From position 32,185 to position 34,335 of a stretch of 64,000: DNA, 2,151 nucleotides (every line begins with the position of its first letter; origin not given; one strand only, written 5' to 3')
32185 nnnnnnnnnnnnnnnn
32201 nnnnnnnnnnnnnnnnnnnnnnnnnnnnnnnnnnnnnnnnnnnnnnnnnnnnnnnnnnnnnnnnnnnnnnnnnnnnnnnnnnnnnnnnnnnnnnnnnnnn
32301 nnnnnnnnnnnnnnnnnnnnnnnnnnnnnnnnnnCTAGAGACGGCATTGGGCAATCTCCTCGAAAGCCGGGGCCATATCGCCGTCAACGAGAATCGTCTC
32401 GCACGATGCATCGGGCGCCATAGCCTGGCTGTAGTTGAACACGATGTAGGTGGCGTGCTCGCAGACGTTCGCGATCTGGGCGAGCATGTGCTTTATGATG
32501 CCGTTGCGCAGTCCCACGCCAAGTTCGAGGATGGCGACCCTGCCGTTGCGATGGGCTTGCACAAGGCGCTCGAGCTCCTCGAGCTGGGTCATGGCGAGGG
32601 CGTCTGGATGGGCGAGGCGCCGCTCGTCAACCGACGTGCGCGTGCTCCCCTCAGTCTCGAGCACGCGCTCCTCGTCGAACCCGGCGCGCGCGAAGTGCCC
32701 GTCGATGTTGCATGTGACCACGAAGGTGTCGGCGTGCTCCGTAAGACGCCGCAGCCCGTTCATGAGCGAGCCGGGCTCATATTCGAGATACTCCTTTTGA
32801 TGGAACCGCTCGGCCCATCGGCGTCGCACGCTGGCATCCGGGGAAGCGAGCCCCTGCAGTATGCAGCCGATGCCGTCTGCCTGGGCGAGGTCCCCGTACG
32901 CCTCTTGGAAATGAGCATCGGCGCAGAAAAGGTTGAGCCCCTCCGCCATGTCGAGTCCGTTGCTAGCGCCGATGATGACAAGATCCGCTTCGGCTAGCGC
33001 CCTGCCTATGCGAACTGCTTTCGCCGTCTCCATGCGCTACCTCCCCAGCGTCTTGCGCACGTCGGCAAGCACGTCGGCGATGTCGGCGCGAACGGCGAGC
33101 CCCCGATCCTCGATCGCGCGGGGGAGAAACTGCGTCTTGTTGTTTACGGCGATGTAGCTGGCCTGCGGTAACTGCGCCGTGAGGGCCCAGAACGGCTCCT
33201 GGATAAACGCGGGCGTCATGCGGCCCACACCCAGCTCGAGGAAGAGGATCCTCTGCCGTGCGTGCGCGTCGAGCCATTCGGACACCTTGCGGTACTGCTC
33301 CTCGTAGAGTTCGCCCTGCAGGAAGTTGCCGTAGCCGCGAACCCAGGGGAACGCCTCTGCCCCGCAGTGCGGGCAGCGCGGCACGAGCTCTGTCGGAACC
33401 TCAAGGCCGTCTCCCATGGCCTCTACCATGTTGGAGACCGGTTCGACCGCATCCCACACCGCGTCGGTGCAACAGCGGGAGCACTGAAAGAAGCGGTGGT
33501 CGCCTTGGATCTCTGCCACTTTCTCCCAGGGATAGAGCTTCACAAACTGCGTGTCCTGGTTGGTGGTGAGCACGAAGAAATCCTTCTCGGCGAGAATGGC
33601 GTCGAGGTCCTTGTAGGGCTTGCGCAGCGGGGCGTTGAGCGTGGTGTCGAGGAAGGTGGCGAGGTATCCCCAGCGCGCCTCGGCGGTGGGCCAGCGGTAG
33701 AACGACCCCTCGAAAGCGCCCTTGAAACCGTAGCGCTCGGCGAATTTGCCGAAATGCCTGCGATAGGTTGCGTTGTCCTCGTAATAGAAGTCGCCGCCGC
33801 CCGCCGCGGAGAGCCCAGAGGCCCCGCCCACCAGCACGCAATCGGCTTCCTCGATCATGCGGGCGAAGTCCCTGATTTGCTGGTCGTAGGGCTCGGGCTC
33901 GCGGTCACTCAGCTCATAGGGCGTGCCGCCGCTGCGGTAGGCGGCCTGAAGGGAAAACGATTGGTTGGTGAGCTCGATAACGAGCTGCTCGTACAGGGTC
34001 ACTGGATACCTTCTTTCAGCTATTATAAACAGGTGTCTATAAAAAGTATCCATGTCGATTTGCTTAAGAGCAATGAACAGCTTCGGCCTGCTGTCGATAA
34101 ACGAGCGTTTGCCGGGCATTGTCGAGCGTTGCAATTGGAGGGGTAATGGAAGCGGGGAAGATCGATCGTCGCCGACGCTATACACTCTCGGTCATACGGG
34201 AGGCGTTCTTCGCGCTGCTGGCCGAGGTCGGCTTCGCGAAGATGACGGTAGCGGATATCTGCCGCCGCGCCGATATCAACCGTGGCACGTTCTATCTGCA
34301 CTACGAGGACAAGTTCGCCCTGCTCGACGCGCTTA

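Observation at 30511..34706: Duplicated TetR-plus-sirtuin-5'-end module bracketing three tandem divergent sirtuin-like genes, one copy fused to a radical-SAM pair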

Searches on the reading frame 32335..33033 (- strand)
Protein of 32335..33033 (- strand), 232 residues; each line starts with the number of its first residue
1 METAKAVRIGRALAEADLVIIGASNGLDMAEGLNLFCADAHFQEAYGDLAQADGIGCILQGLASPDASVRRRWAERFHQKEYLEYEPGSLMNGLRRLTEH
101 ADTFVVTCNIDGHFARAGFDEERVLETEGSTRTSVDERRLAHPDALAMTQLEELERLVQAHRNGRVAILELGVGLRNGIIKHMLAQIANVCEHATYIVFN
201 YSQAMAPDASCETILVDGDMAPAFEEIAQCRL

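Call 4: search_protein_families(library=pfam, proteins=[window:32335-33033:-], max_evalue=0.1)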
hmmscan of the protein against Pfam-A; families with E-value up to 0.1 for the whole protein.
window:32335-33033:- (232 aa): 0 families

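Call 5: search_protein_families(library=ncbifam, proteins=[window:32335-33033:-], max_evalue=0.1)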
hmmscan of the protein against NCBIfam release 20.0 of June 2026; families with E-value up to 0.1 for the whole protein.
window:32335-33033:- (232 aa): 1 family
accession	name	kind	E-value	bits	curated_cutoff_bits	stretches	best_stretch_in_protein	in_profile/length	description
NF001754.0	PRK00481.1-4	equivalog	0.0047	16.1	252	1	71-208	66-196/244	NAD-dependent protein deacylase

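Call 7: search_protein_families(library=padloc, proteins=[window:32335-33033:-], max_evalue=0.1)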
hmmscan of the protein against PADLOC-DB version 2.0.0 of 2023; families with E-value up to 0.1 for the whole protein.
window:32335-33033:- (232 aa): 0 families

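Call 28: search_solved_structures(query=window:32335-33033:-, max_evalue=1, show_alignments=1)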
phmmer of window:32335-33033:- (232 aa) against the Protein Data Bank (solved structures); distinct sequences matched with E-value up to 1: 2.
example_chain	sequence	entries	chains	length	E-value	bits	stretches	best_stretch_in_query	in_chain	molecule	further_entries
5a3a_A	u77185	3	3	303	7.4e-09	39.1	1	5-130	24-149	SIR2 FAMILY PROTEIN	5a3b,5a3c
6lod_B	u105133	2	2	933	0.78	12.8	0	38-65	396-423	Fe-S-cluster-containing hydrogenase components 1-like protein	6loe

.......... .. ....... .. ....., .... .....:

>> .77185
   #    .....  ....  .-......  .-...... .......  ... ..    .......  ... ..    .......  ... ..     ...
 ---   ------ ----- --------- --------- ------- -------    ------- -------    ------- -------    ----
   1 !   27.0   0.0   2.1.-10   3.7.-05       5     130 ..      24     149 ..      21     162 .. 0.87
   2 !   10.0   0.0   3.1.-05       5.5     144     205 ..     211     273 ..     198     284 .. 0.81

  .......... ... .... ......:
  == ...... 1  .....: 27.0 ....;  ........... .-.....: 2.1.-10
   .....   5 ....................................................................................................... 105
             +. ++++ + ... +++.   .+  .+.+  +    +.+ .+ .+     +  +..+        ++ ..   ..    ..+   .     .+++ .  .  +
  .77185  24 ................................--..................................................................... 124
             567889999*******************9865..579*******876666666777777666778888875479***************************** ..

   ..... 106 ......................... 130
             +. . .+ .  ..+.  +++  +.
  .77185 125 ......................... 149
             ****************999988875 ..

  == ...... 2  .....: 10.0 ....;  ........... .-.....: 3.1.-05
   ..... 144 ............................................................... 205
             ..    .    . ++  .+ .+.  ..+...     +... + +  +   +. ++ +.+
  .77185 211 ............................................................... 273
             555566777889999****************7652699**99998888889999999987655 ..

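Call 46: find_homologous_proteins(query=window:32335-33033:-)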
Query window:32335-33033:- (232 aa): 638 proteins with E <= 0.001 among 2073 candidates; the best 120 are listed.
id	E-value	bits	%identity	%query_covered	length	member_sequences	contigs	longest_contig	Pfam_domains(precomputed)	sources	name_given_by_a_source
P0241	3.1e-140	483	94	100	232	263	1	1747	-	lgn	-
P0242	1.5e-139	481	93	100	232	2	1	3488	-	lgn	-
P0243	1.8e-139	481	94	100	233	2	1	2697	-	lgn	-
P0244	5.4e-138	476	92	100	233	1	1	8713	-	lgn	-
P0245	7.9e-138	475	92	99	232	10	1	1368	-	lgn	-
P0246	1.6e-137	474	92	100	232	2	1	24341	-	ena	-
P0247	2.8e-137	474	91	100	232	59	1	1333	-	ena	-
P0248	1.0e-136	472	90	100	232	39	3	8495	-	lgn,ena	-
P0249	1.5e-136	471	91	100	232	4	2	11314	-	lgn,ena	-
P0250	4.0e-136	470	90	100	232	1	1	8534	-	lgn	-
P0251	4.3e-136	470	91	100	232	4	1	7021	-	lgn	-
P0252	4.3e-136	470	90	99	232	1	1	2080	-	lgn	-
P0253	7.2e-136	469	90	100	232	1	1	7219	-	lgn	-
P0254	7.7e-136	469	90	100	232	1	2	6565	-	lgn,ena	-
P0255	8.0e-136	469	90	100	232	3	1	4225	-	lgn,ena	-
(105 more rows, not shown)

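Call 53: predict_structure(alignment_id=A3)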
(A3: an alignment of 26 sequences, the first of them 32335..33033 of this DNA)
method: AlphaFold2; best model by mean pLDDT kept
length: 232 residues; sequences in the alignment: 26
mean_pLDDT: 82.0   pTM: 0.82
mean pLDDT of the five models: 82.0, 78.0, 77.8, 77.2, 74.6
residues with pLDDT >= 90: 54; 70-90: 148; 50-70: 30; < 50: 0
segments of 3 or more residues with pLDDT < 50: none
pLDDT, mean of each block of 10 residues (from residue 1): 89 94 81 72 85 83 79 79 79 91 87 84 82 59 77 86 90 69 88 90 68 87 89 62
secondary structure, 60 per line:
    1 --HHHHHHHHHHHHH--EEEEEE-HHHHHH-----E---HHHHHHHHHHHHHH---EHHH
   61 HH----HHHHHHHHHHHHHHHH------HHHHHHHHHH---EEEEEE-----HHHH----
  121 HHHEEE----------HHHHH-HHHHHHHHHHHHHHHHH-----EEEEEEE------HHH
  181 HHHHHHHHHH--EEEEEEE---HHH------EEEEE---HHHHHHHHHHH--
elements in order: H3-15 E18-23 H25-30 H40-53 H58-62 H67-82 H89-98 E102-107 H113-116 E124-126 H137-141 H143-159 E165-171 H178-190 E193-199 E212-216 H220-230

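Call 55: search_protein_representatives(protein=window:32335-33033:-)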
Query: 232 residues. Proteins with E-value up to 0.001 (for the whole library): 360; up to 1e-10: 99; up to 1e-30: 16. The best 150 are listed.
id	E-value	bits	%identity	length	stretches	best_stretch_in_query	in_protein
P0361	2.4e-78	279.4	97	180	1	1-131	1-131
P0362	2.9e-78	279.1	95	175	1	1-133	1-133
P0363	1.1e-57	211.8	50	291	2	5-135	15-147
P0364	3.6e-57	210.1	93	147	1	127-232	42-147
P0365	5.8e-49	183.3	84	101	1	1-101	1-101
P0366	5.8e-47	176.8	48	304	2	3-133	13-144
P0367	4.6e-41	157.5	44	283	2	6-133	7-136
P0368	1.1e-36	143.2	83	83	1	151-232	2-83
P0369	1.1e-36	143.1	85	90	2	174-232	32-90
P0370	9.0e-33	130.4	77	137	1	91-173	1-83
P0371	1.8e-32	129.4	98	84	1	1-66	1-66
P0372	2.6e-32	128.9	79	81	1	1-81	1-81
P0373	2.8e-32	128.7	31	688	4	9-131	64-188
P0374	4.1e-32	128.2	90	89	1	1-71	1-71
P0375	2.0e-31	126.0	38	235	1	5-221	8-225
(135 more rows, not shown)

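Call 57: fold_search(model_id=the predicted structure, library=pdb)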
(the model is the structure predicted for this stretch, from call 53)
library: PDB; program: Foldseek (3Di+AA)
matches with E <= 10: 1030; with E <= 0.001: 298
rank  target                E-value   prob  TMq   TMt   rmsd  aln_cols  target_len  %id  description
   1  5a3a                  2.1e-12  1.00  0.72  0.60   7.0       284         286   18  Crystal structure of the ADP-ribosylating sirtuin (SirTM) from Streptococcus pyogenes (Apo form) (released 2015-07-29)
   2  5g4c_B                7.7e-07  1.00  0.58  0.49   8.0       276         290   14  Human SIRT2 catalyse short chain fatty acyl lysine (released 2017-05-03)
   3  1s7g_E                7.7e-07  1.00  0.54  0.51   9.2       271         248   14  Structural Basis for the Mechanism and Regulation of Sir2 Enzymes (released 2004-03-23)
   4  1yc2_E                8.2e-07  1.00  0.59  0.55   6.9       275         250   15  Sir2Af2-NAD-ADPribose-nicotinamide (released 2005-03-29)
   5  2od7_A                9.2e-07  1.00  0.66  0.55   6.2       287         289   12  Crystal Structure of yHst2 bound to the intermediate analogue ADP-HPD, and and aceylated H4 peptide (released 2007-02-27)
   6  1q17_C                9.8e-07  1.00  0.62  0.51   7.0       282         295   13  Structure of the yeast Hst2 protein deacetylase in ternary complex with 2'-O-acetyl ADP ribose and histone peptide (released 2003-11-18)
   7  8hn9_A                1.1e-06  1.00  0.65  0.57   6.7       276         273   14  Human SIRT3 Recognizing CCNE2K348la peptide (released 2023-05-10)
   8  1s7g_D                1.4e-06  1.00  0.55  0.54   7.3       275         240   16  Structural Basis for the Mechanism and Regulation of Sir2 Enzymes (released 2004-03-23)
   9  1szc_A                1.5e-06  1.00  0.68  0.56   6.3       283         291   12  Structural basis for nicotinamide cleavage and ADP-ribose transfer by NAD+-dependent Sir2 histone/protein deacetylases (released 2004-06-15)
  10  1ma3_A                1.7e-06  1.00  0.55  0.53   7.8       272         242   14  Structure of a Sir2 enzyme bound to an acetylated p53 peptide (released 2002-10-16)
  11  6iso_A                1.8e-06  1.00  0.57  0.50   7.5       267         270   17  Human SIRT3 Recognizing H3K4cr (released 2019-01-23)
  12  4fvt_A                2.0e-06  1.00  0.65  0.57   7.5       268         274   15  Human SIRT3 bound to Ac-ACS peptide and Carba-NAD (released 2012-08-15)
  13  1q17_A                2.3e-06  1.00  0.56  0.47   7.3       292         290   13  Structure of the yeast Hst2 protein deacetylase in ternary complex with 2'-O-acetyl ADP ribose and histone peptide (released 2003-11-18)
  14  5yqm                  2.5e-06  1.00  0.56  0.46   8.2       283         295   13  Crystal structure of Sirt2 in complex with selective inhibitor A29 (released 2018-10-17)
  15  1q1a_A                2.6e-06  1.00  0.59  0.50   7.4       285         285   11  Structure of the yeast Hst2 protein deacetylase in ternary complex with 2'-O-acetyl ADP ribose and histone peptide (released 2003-11-18)
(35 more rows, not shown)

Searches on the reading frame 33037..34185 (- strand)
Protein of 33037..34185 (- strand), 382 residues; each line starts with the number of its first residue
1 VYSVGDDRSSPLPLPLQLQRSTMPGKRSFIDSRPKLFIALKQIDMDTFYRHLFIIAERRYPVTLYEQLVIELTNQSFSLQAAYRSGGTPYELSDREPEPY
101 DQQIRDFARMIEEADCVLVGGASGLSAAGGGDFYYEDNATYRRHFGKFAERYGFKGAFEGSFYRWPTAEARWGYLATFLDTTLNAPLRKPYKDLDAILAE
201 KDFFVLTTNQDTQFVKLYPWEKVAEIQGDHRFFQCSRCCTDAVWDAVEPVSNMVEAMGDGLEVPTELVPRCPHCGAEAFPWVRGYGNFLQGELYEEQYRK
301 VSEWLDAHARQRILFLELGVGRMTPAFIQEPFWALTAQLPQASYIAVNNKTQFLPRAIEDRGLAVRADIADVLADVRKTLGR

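Call 4: search_protein_families(library=pfam, proteins=[window:33037-34185:-], max_evalue=0.1)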
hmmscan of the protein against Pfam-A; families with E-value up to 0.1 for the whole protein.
window:33037-34185:- (382 aa): 0 families

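Call 5: search_protein_families(library=ncbifam, proteins=[window:33037-34185:-], max_evalue=0.1)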
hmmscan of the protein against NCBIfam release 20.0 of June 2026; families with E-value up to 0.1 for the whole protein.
window:33037-34185:- (382 aa): 2 families
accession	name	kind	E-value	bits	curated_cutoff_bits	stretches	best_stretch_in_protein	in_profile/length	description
NF001753.0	PRK00481.1-3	subfamily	0.00069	18.6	243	1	104-301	3-182/252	NAD-dependent protein deacylase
NF003008.0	PRK03824.1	equivalog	0.088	12.7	125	0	227-290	65-129/135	hydrogenase nickel incorporation protein HypA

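Call 7: search_protein_families(library=padloc, proteins=[window:33037-34185:-], max_evalue=0.1)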
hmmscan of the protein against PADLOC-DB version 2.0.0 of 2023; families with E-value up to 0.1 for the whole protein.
window:33037-34185:- (382 aa): 0 families

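Call 29: search_solved_structures(query=window:33037-34002:-, max_evalue=1, show_alignments=1)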
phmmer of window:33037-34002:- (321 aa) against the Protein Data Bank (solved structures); distinct sequences matched with E-value up to 1: 16.
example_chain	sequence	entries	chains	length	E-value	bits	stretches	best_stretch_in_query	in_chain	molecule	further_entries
5a3a_A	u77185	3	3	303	1.5e-37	132.7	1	41-314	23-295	SIR2 FAMILY PROTEIN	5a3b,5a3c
8rsn_A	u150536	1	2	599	8.6e-20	74.3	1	49-303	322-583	ADP-ribose 1''-phosphate phosphatase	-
3zg6_A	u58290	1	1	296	0.11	14.7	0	143-187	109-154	NAD-DEPENDENT PROTEIN DEACETYLASE SIRTUIN-6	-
8i2b_A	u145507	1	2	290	0.13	14.6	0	143-187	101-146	NAD-dependent protein deacylase sirtuin-6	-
8zvp_A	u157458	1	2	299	0.14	14.5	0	143-187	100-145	NAD-dependent protein deacylase sirtuin-6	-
5mf6_A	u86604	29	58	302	0.14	14.4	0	143-187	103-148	NAD-dependent protein deacetylase sirtuin-6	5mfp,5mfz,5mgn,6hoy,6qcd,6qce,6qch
3k35_A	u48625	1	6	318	0.14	14.4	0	143-187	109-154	NAD-dependent deacetylase sirtuin-6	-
5x16_A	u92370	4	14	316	0.14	14.4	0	143-187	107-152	NAD-dependent protein deacetylase sirtuin-6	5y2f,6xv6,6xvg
7cl0_A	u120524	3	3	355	0.2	14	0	143-187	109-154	NAD-dependent protein deacetylase sirtuin-6 | NAD-dependent protein deacylase sirtuin-6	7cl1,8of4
3pki_A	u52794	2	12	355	0.2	14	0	143-187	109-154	NAD-dependent deacetylase sirtuin-6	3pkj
8f86_K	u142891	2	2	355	0.2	14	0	143-187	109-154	NAD-dependent protein deacylase sirtuin-6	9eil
8g57_K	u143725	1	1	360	0.33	13.2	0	143-187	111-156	NAD-dependent protein deacylase sirtuin-6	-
6dmf_A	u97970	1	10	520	0.36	13.1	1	166-232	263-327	mixed-linkage glucan utilization locus (MLGUL) SGBP-B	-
6e60_A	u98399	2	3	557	0.4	13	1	166-232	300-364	mixed-linkage glucan utilization locus (MLGUL) SGBP-B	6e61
3r2g_A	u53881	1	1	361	0.4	13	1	52-109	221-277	Inosine 5'-monophosphate dehydrogenase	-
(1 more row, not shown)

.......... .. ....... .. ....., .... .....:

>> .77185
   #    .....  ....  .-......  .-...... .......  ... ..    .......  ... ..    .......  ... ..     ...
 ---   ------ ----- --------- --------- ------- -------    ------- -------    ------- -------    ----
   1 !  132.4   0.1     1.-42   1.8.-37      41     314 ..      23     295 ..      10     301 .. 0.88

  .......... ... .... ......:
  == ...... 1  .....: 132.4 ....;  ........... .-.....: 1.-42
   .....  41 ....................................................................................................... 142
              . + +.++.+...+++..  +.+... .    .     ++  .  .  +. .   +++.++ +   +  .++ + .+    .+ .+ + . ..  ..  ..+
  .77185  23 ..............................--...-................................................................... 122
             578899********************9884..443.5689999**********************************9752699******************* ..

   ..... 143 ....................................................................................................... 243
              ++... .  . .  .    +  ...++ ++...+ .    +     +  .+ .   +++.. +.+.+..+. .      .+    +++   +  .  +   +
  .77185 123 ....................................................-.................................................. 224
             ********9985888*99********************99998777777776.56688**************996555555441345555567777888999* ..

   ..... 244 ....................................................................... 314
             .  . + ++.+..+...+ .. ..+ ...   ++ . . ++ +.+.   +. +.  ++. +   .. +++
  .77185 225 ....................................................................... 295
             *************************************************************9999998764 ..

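Call 73: predict_structure(alignment_id=A4)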
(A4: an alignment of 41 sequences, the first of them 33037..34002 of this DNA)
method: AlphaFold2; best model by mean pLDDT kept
length: 321 residues; sequences in the alignment: 41
mean_pLDDT: 92.3   pTM: 0.90
mean pLDDT of the five models: 92.3, 90.1, 89.4, 88.8, 88.3
residues with pLDDT >= 90: 252; 70-90: 60; 50-70: 9; < 50: 0
segments of 3 or more residues with pLDDT < 50: none
pLDDT, mean of each block of 10 residues (from residue 1): 76 71 79 93 98 98 92 83 95 92 96 97 96 98 96 96 95 93 97 98 98 96 76 93 96 96 86 95 93 92 97 98 94
secondary structure, 60 per line:
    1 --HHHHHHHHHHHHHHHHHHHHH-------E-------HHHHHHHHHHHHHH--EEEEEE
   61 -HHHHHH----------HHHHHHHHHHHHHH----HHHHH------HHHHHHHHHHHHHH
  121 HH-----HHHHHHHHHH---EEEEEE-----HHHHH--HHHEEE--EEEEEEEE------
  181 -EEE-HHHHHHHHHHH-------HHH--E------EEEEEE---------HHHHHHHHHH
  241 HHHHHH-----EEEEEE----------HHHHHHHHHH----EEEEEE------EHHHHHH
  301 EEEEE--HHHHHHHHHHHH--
elements in order: H3-23 H39-52 E55-60 H62-67 H78-91 H96-100 H107-122 H128-137 E141-146 H152-156 E162-164 E167-174 E182-184 H186-196 E216-221 H231-246 E252-257 H268-277 E282-287 H295-300 E301-305 H308-319

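Call 76: fold_search(model_id=the predicted structure, library=pdb)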
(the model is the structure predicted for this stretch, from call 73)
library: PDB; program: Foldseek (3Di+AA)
matches with E <= 10: 880; with E <= 0.001: 177
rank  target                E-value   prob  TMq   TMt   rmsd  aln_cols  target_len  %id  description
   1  5a3a                  2.1e-25  1.00  0.78  0.86   2.7       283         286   28  Crystal structure of the ADP-ribosylating sirtuin (SirTM) from Streptococcus pyogenes (Apo form) (released 2015-07-29)
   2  8rsn_B                6.6e-17  1.00  0.68  0.42   4.2       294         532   23  macrodomain-fused SirTM (Mfs1) from Fusarium oxysporum f. sp. cubense race 1 (released 2024-09-25)
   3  8rsn_A                1.8e-16  1.00  0.70  0.43   9.7       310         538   24  macrodomain-fused SirTM (Mfs1) from Fusarium oxysporum f. sp. cubense race 1 (released 2024-09-25)
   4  4f56_A                5.7e-11  1.00  0.54  0.64   6.7       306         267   17  The bicyclic intermediate structure provides insights into the desuccinylation mechanism of SIRT5 (released 2012-06-20)
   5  2b4y_B                6.4e-11  1.00  0.56  0.67   6.1       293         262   16  Crystal Structure of Human Sirtuin homolog 5 (released 2006-02-28)
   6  1q17_C                8.5e-11  1.00  0.56  0.60   5.8       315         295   17  Structure of the yeast Hst2 protein deacetylase in ternary complex with 2'-O-acetyl ADP ribose and histone peptide (released 2003-11-18)
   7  2b4y_C                9.0e-11  1.00  0.55  0.66   6.5       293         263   17  Crystal Structure of Human Sirtuin homolog 5 (released 2006-02-28)
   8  2b4y_A                1.1e-10  1.00  0.56  0.67   6.6       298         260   16  Crystal Structure of Human Sirtuin homolog 5 (released 2006-02-28)
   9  8z56_A                1.1e-10  1.00  0.55  0.64   6.7       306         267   17  Crystal structure of human Q140L-SIRT5 in complex with succinylated Prx1 fragment (released 2024-10-09)
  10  5xhs                  1.1e-10  1.00  0.52  0.62   6.3       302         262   17  Crystal structure of SIRT5 complexed with a fluorogenic small-molecule substrate SuBKA (released 2018-05-02)
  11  2b4y_D                1.3e-10  1.00  0.54  0.64   6.8       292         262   18  Crystal Structure of Human Sirtuin homolog 5 (released 2006-02-28)
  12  3riy_A                1.3e-10  1.00  0.56  0.64   6.6       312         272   16  Sirt5 is an NAD-dependent protein lysine demalonylase and desuccinylase (released 2011-11-23)
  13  4jt8                  1.4e-10  1.00  0.58  0.66   4.8       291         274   19  Crystal Structure of human SIRT3 with ELT inhibitor 28 [4-(4-{2-[(2,2-dimethylpropanoyl)amino]ethyl}piperidin-1-yl)thien (released 2013-04-24)
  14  1q17_A                1.6e-10  1.00  0.57  0.62   5.7       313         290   16  Structure of the yeast Hst2 protein deacetylase in ternary complex with 2'-O-acetyl ADP ribose and histone peptide (released 2003-11-18)
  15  3rig_A                1.8e-10  1.00  0.53  0.64   6.4       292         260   15  Sirt5 is an NAD-dependent protein lysine demalonylase and desuccinylase (released 2011-11-23)
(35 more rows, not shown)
